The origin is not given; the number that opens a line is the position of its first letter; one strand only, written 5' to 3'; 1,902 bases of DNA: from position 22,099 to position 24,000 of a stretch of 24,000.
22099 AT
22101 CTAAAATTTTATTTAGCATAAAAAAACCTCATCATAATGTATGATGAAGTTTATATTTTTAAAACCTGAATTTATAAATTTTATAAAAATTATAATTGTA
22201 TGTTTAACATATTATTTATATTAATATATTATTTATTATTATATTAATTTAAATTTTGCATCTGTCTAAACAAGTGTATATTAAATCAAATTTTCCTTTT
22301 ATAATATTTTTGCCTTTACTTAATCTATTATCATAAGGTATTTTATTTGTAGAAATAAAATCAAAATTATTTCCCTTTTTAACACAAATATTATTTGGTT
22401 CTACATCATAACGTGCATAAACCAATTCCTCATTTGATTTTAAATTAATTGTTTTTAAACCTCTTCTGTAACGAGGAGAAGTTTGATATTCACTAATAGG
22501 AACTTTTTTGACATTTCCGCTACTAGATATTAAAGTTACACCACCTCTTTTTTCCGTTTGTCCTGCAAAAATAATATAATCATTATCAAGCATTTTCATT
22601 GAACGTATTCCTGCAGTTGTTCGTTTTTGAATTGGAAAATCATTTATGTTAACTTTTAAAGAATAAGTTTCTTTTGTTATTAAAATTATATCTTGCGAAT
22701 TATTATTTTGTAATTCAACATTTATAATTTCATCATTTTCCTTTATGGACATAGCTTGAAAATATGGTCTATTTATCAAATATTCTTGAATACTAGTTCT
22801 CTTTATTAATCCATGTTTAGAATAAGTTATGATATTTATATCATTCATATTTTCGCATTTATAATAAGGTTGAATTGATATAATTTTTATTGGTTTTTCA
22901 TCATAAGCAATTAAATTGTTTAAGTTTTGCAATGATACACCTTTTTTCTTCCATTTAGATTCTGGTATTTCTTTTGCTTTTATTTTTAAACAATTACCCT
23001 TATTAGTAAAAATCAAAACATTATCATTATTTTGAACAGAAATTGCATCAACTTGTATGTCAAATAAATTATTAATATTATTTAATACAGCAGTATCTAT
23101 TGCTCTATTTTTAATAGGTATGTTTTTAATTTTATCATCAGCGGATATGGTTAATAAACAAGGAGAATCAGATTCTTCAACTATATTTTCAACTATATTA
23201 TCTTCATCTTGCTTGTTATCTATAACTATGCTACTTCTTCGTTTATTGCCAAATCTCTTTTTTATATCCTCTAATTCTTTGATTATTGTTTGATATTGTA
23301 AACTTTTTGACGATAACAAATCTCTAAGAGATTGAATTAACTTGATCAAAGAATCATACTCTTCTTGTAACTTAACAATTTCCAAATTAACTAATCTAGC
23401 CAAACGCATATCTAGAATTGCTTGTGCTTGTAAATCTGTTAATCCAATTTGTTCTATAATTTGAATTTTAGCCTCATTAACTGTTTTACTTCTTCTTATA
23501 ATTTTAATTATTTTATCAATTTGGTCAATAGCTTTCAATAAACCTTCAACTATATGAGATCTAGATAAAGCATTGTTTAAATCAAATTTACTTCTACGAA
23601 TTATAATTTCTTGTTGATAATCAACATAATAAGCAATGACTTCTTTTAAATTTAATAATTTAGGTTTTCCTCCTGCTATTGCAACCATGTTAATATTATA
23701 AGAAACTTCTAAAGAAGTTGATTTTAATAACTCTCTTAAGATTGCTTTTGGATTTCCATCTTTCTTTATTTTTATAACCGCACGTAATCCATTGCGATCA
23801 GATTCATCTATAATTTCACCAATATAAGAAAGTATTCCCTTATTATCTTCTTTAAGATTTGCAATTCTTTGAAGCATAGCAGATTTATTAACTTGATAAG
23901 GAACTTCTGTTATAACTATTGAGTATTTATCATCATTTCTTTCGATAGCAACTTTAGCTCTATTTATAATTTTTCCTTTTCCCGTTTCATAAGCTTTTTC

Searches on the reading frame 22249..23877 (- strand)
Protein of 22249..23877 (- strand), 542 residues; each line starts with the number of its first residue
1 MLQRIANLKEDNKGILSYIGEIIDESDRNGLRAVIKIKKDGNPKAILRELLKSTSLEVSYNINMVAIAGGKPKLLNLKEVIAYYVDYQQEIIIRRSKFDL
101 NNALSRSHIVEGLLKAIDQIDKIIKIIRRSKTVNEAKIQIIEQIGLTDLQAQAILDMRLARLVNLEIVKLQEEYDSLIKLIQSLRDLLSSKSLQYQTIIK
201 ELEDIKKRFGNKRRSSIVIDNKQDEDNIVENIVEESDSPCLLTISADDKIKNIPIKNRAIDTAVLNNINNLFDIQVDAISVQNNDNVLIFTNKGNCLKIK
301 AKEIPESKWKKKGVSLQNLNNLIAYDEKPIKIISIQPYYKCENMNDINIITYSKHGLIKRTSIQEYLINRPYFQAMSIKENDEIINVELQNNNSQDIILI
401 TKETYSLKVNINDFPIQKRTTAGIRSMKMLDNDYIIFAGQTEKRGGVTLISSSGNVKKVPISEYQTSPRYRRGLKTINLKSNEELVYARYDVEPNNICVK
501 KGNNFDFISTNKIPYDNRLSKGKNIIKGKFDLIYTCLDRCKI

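Call 9: search_protein_families(library=pfam, proteins=[window:22249-23877:-], max_evalue=0.01)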
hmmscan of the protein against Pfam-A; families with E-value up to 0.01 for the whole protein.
window:22249-23877:- (542 aa): 2 families
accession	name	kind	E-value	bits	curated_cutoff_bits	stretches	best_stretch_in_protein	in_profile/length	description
PF00521.26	DNA_topoisoIV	-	1.7e-38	133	31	1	3-203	236-432/432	DNA gyrase/topoisomerase IV, subunit A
PF03989.18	DNA_gyraseA_C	-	1.4e-29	101.7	27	3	285-320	1-36/48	DNA gyrase C-terminal domain, beta-propeller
